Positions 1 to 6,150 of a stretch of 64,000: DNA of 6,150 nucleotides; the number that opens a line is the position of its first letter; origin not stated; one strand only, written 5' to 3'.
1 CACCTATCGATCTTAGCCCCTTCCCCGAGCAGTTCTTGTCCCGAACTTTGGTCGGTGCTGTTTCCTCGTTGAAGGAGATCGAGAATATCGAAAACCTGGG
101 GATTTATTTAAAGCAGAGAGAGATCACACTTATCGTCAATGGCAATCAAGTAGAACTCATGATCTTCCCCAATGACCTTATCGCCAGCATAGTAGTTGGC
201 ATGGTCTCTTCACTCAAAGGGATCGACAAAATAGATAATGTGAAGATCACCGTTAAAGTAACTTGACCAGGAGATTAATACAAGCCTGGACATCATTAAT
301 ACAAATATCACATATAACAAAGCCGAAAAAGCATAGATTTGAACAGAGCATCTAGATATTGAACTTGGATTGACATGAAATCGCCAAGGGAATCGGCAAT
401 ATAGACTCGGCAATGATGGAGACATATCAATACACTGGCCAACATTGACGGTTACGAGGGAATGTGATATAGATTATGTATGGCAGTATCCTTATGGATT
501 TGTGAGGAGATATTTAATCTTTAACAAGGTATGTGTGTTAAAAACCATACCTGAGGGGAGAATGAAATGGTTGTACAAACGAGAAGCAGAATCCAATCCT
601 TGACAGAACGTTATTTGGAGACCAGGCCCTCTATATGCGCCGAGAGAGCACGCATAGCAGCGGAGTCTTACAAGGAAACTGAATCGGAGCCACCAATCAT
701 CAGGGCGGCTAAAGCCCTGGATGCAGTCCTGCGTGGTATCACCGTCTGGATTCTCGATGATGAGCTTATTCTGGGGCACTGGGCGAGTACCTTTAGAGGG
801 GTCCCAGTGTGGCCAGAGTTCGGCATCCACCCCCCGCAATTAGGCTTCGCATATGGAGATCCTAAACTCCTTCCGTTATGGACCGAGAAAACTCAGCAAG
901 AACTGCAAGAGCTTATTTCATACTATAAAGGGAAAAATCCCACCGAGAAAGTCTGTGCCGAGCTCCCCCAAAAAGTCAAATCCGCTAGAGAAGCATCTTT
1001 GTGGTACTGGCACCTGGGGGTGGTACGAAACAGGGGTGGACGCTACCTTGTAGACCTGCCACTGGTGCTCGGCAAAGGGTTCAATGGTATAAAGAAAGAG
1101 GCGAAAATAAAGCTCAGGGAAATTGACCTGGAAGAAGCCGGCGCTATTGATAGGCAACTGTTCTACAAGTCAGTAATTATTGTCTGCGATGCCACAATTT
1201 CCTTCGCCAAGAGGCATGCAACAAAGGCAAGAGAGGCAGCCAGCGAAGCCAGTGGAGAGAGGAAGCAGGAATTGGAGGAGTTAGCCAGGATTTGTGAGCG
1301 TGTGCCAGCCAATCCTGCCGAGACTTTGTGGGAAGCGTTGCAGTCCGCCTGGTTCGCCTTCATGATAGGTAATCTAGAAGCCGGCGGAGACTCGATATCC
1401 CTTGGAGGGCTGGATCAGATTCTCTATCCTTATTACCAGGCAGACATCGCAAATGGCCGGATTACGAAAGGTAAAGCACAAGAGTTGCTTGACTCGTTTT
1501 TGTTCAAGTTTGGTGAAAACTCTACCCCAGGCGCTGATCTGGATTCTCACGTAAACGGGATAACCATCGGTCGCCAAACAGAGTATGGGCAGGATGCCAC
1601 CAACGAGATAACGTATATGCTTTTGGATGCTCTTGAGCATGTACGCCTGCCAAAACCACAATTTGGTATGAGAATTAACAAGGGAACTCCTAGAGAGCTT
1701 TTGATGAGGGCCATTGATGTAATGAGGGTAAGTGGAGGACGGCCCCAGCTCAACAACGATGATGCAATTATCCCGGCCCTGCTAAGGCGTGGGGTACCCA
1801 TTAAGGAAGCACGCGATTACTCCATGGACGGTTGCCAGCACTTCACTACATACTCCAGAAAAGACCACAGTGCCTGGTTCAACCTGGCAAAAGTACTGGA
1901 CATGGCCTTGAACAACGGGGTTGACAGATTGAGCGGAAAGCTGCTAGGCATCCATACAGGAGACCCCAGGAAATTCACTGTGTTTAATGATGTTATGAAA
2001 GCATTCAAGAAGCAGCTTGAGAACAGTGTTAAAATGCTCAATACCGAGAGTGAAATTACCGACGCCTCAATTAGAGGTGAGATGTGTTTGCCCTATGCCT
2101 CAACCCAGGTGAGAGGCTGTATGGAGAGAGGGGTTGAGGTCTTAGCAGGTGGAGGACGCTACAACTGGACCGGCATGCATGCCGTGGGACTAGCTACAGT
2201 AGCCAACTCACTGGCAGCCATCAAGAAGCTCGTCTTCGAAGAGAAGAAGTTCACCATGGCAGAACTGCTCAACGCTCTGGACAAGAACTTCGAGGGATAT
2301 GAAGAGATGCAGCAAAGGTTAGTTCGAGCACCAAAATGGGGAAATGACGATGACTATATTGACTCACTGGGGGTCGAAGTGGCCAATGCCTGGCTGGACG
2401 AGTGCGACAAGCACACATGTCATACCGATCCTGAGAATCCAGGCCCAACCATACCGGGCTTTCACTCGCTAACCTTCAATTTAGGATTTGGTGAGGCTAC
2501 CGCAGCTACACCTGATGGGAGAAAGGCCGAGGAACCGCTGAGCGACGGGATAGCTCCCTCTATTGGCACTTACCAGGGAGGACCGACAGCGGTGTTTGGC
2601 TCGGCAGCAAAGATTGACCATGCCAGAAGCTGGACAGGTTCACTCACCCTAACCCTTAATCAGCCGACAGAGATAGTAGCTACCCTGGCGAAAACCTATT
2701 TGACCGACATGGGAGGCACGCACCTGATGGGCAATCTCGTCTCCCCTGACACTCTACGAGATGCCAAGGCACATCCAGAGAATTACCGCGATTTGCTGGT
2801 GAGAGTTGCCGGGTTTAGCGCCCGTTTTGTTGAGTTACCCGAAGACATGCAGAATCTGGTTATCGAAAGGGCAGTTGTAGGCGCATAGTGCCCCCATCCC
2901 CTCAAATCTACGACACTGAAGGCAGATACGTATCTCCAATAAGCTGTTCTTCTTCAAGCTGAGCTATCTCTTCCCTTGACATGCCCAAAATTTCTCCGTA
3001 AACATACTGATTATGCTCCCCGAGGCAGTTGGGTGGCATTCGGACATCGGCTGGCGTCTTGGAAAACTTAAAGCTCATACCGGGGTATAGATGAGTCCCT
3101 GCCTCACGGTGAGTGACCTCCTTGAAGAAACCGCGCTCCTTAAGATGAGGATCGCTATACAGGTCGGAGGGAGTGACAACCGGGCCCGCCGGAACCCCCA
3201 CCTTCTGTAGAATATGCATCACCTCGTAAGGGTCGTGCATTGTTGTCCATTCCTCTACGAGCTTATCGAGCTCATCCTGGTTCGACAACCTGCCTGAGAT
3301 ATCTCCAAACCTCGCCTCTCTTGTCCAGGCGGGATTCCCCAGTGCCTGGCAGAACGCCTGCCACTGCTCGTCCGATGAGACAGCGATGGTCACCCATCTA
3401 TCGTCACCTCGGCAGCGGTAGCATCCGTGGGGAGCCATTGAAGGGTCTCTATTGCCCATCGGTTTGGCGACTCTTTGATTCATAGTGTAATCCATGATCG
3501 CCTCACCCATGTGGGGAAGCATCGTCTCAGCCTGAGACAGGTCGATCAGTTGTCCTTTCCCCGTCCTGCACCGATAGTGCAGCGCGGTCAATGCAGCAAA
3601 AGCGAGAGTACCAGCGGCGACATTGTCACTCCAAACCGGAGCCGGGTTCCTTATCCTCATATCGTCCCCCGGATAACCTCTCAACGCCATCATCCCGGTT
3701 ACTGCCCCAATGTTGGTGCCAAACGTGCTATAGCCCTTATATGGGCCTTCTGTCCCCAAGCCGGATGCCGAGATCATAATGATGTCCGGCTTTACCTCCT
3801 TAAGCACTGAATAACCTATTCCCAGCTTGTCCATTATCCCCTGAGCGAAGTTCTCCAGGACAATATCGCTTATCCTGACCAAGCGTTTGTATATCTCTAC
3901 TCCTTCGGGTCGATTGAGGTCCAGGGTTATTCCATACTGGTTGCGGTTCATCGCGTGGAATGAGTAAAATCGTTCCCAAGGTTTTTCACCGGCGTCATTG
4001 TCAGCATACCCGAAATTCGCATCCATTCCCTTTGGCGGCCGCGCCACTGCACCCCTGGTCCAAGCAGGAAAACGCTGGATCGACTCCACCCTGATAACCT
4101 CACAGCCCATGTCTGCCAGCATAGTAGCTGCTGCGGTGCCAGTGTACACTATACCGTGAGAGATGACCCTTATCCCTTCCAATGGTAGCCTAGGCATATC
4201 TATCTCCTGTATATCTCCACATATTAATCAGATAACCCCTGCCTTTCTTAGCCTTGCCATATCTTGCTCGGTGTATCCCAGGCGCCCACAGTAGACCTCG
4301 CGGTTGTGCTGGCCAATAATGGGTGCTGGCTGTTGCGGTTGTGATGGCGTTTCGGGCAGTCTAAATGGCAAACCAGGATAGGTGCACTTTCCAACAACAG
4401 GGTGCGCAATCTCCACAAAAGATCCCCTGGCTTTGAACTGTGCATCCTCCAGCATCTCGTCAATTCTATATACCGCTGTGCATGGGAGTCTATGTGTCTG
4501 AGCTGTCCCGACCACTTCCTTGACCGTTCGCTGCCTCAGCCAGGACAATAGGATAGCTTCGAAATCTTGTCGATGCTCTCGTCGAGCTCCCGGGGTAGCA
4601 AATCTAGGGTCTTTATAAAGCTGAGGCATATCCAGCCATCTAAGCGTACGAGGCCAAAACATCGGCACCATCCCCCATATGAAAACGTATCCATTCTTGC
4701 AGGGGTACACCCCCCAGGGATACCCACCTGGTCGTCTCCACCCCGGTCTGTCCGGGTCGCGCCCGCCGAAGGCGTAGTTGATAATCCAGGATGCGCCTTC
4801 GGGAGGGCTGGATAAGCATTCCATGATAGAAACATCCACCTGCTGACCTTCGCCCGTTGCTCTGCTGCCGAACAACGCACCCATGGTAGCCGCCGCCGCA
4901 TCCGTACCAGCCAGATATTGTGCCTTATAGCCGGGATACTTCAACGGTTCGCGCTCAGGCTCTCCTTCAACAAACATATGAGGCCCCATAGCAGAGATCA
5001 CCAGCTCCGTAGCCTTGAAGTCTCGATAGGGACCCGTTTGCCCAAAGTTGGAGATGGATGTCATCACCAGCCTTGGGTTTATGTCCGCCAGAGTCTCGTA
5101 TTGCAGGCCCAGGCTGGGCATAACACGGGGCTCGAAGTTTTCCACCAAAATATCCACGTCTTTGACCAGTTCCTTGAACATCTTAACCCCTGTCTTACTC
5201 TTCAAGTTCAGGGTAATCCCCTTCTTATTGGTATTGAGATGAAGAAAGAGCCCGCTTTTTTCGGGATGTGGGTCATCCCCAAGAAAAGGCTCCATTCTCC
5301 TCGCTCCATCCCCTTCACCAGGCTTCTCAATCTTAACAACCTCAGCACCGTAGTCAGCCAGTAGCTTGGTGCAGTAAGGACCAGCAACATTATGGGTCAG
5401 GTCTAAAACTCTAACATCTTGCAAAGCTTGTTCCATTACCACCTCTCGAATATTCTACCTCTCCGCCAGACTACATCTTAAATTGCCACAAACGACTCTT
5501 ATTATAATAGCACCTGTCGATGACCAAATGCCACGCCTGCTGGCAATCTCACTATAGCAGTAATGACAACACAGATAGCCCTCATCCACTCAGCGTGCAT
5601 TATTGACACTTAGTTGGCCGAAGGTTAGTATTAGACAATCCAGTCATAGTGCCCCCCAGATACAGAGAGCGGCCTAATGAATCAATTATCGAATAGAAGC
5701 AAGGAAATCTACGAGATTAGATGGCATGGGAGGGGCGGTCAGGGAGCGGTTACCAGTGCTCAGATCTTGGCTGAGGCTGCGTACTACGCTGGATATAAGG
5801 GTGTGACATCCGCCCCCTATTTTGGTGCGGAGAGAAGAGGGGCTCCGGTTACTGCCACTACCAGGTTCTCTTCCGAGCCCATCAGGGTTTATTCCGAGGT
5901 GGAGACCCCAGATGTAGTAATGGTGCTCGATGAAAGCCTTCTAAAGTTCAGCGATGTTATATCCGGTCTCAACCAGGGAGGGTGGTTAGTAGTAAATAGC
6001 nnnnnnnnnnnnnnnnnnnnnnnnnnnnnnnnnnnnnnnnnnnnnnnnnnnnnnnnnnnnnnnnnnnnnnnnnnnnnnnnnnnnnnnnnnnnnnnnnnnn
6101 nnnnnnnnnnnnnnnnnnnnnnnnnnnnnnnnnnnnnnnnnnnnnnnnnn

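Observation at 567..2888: Glycyl radical enzyme with a non-canonical GCQH Cys loop and no activase in the window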

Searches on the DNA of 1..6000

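Call 71: search_rna_families(source=window, start=1, end=6000, threshold=evalue, max_evalue=1)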
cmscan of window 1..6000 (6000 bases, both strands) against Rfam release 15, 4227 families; matches with E-value up to 1: 1.
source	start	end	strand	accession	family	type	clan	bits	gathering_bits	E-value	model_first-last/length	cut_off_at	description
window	203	268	-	RF01166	sn3071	Gene; snRNA; snoRNA; CD-box;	-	21.7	40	0.57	1-77/77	no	Small nucleolar RNA sn3071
